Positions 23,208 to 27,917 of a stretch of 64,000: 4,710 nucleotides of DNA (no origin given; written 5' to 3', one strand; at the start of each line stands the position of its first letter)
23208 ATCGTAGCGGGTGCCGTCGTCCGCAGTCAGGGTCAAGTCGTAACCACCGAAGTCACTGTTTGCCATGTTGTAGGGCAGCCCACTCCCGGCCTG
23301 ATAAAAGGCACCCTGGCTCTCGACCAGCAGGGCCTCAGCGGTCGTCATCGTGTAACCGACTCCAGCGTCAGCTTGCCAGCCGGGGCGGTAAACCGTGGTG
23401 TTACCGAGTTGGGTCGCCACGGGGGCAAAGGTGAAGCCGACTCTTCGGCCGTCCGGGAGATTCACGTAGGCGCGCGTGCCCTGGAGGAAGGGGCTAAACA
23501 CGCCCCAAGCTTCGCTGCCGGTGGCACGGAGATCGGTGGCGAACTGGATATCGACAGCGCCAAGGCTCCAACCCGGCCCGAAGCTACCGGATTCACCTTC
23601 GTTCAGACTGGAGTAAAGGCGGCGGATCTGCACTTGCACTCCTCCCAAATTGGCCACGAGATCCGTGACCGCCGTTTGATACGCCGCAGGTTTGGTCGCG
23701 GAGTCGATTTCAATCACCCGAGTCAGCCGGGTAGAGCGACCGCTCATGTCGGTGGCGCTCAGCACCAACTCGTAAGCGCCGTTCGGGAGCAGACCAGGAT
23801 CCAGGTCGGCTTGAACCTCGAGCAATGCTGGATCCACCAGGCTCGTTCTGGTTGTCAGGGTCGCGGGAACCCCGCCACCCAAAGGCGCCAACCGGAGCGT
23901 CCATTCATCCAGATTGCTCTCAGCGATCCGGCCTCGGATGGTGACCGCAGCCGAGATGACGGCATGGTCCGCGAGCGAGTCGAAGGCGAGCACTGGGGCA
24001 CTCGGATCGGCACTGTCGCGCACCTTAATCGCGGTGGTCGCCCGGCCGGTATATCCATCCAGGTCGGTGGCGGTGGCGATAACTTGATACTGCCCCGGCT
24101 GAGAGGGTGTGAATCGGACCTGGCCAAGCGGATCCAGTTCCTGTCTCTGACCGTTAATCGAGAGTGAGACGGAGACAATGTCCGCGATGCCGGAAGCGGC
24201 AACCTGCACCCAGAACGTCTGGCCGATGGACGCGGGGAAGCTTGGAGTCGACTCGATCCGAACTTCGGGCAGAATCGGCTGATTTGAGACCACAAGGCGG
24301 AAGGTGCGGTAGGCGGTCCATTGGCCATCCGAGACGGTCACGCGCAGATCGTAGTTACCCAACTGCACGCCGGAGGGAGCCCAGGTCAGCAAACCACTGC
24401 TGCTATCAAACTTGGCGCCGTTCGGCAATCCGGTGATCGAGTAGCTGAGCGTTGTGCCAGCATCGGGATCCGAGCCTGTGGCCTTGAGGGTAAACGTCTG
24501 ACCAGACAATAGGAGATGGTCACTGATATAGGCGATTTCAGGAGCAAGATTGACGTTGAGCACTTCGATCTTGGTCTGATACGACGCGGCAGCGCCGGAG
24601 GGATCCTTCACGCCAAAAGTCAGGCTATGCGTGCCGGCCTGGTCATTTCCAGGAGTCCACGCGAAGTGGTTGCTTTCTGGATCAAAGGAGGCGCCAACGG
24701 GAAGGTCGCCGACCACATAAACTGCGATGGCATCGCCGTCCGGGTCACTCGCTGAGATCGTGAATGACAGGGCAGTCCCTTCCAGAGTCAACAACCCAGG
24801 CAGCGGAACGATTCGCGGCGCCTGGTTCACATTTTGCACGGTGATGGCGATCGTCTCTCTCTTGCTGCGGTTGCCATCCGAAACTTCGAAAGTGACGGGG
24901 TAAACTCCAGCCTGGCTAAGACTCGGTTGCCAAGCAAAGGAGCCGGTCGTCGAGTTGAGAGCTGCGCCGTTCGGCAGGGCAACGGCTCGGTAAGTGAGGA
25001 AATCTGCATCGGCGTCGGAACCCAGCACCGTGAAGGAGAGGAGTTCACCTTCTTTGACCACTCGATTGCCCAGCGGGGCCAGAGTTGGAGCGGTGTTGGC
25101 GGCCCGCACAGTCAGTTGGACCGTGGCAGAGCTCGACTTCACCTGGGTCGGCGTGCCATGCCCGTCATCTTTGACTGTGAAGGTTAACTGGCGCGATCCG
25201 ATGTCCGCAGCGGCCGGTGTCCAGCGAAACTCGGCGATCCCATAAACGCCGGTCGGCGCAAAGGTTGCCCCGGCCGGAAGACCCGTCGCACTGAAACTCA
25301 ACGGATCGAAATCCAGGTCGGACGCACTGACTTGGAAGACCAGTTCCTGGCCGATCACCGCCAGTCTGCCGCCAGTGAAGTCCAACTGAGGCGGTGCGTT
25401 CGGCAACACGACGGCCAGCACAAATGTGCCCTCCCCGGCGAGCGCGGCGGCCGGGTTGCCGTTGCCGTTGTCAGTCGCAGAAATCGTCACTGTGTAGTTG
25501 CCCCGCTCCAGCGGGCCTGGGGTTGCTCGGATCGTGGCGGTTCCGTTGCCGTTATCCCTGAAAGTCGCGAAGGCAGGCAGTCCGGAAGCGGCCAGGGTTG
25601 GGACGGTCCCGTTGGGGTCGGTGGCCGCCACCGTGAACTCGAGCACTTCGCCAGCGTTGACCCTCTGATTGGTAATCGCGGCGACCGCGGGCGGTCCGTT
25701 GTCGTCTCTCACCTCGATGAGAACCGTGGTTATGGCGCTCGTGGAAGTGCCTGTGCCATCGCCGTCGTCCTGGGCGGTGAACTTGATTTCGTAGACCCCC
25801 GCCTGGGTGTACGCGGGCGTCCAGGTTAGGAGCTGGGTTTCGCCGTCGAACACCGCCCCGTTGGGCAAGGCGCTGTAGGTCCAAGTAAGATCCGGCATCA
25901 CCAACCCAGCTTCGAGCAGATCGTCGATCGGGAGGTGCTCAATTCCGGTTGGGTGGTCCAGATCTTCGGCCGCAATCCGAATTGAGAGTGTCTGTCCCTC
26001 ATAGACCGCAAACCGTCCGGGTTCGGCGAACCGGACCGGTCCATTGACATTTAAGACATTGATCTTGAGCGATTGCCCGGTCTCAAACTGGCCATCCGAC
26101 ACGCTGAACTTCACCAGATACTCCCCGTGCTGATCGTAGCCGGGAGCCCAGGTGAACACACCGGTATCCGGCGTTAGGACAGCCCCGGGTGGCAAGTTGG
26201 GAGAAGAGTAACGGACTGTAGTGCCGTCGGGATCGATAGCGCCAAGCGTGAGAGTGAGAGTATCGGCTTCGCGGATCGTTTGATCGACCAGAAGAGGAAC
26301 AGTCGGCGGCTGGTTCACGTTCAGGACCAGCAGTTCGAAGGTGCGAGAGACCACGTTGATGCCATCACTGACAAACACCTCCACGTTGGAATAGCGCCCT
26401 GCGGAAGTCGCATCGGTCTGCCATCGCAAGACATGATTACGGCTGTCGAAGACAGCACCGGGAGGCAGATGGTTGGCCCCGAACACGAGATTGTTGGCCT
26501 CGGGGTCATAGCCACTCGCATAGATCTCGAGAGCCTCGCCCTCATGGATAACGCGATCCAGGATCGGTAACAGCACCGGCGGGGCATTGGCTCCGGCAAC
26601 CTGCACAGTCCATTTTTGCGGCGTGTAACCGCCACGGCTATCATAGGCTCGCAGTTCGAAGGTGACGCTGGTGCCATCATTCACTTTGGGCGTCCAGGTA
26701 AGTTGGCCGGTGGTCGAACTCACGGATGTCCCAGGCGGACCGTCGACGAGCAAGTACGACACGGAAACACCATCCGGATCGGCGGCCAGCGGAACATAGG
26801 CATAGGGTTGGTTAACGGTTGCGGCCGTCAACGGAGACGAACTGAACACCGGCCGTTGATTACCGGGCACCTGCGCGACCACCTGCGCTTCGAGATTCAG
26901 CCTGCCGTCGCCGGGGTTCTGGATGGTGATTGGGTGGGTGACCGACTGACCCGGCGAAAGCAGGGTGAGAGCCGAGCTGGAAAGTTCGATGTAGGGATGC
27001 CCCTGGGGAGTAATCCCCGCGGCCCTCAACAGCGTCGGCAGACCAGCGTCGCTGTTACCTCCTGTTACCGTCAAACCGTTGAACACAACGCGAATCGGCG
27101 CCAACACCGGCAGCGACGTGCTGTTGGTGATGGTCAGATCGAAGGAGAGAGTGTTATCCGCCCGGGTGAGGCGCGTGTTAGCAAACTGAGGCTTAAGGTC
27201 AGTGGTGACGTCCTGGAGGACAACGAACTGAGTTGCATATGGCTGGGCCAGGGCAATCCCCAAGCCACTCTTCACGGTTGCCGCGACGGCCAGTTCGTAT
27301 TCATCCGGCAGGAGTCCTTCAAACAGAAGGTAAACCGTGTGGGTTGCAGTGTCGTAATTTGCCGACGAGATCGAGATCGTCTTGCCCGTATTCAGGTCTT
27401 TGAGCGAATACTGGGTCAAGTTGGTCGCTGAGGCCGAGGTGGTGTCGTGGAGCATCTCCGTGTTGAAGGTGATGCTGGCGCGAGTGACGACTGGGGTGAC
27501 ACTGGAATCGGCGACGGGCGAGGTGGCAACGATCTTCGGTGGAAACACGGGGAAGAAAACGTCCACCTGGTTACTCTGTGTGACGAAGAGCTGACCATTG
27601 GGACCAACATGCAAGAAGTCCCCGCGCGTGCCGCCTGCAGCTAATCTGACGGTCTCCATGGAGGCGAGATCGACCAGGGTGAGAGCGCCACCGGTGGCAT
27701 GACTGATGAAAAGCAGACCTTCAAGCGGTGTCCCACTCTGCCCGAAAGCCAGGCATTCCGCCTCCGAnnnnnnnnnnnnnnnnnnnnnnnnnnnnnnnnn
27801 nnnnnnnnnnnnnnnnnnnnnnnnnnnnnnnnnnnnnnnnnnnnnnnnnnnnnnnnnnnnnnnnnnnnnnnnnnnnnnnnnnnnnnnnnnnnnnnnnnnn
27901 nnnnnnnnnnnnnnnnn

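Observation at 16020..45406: A ~29.4-kb single gene (~9,795 codons after frame repair) with an unusually heterogeneous adhesin-like architecture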

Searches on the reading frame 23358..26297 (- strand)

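Call 14: search_protein_families(library=pfam, max_evalue=0.05, proteins=[window:23358-26297:-])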
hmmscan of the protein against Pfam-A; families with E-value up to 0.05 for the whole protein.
window:23358-26297:- (980 aa): 18 families
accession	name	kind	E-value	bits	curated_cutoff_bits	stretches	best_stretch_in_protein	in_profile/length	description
PF05345.18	He_PIG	-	1.5e-67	224.5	24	7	589-671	5-96/96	Putative Ig domain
PF17963.7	Big_9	-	1.5e-45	154.4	23.6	7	491-575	1-86/89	Bacterial Ig domain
PF17892.7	Cadherin_5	-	1.8e-23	82.6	26.5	3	426-487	33-97/98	Cadherin-like domain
PF18911.6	PKD_4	-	5.4e-14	52.5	27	0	401-486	1-84/85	PKD domain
PF17803.7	Cadherin_4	-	5.8e-14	52.8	25.1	2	482-530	2-53/71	Bacterial cadherin-like domain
PF00801.26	PKD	-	2.1e-11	44.1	23.5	0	412-487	9-80/80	PKD domain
PF19077.6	Big_13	-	7.8e-08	33.2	27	0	240-278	50-87/102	Bacterial Ig-like domain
PF15418.12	DUF4625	-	5.8e-07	30.3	27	0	837-864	103-130/131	Domain of unknown function (DUF4625)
PF00630.25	Filamin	-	2.6e-06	28.6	26.9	0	212-274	16-82/93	Filamin/ABP280 repeat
PF00028.23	Cadherin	-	4.1e-06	27.6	28.8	0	219-280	16-80/93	Cadherin domain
PF16403.11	Bact_surface_Ig-like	-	6.2e-06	26.6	27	0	840-864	47-71/71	Bacterial surface protein, Ig-like domain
PF07495.19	Y_Y_Y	-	6.2e-06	26.5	26.6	0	714-753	17-56/65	Y_Y_Y domain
PF18981.6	InlK_D3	-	9.1e-06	26.1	25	0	450-488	36-74/75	Internalin K domain (D3/D4)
PF22352.2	K319L-like_PKD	-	4.1e-05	23.9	27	0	599-659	11-72/84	K319L-like, PKD domain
PF20148.4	DUF6531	-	0.0028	18.4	24.1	1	878-912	16-48/74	Domain of unknown function (DUF6531)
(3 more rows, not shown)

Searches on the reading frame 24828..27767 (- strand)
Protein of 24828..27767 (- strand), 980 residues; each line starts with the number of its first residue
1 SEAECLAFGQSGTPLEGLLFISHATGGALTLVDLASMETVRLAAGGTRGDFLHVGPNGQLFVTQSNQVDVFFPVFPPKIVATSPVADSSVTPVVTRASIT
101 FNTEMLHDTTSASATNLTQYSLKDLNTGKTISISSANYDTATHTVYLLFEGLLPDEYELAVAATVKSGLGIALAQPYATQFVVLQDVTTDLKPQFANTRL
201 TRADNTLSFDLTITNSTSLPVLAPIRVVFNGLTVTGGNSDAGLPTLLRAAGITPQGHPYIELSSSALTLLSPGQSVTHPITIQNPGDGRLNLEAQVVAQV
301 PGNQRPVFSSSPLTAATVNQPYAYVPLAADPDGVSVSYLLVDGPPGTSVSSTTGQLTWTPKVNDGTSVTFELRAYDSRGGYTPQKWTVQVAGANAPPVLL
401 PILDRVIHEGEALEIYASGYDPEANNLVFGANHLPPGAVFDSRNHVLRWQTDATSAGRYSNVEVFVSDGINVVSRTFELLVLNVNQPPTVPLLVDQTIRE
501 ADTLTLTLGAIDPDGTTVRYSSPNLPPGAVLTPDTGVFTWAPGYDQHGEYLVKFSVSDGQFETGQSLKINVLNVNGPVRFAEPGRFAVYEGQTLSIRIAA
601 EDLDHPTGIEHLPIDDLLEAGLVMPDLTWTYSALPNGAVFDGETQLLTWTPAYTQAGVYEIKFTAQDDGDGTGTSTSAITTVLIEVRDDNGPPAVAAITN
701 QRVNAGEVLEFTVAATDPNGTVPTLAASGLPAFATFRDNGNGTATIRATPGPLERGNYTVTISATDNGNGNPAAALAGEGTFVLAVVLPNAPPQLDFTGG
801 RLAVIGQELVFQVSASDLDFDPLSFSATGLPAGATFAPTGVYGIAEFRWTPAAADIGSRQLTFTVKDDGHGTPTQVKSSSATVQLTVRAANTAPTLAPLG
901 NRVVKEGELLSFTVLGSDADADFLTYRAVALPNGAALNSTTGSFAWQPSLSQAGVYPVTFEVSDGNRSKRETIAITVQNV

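Call 7: search_protein_families(library=pfam, max_evalue=0.01, proteins=[window:24828-27767:-])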
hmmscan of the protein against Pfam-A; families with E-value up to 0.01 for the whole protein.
window:24828-27767:- (980 aa): 8 families
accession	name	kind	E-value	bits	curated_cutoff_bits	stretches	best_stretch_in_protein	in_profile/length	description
PF05345.18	He_PIG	-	3.6e-49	165.6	24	7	893-977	1-95/96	Putative Ig domain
PF17963.7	Big_9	-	7.3e-36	123.4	23.6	5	891-975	1-88/89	Bacterial Ig domain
PF17892.7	Cadherin_5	-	3.9e-19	68.7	26.5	3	916-977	33-97/98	Cadherin-like domain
PF18911.6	PKD_4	-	1.3e-08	35.3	27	0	891-976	1-84/85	PKD domain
PF00801.26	PKD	-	8.2e-06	26.2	23.5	0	902-977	9-80/80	PKD domain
PF18981.6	InlK_D3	-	0.00063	20.2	25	0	940-978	36-74/75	Internalin K domain (D3/D4)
PF13205.12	Big_5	-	0.0017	19.5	23.6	1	76-181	4-103/105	Bacterial Ig-like domain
PF00630.25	Filamin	-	0.0022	19.2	26.9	0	702-764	16-82/93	Filamin/ABP280 repeat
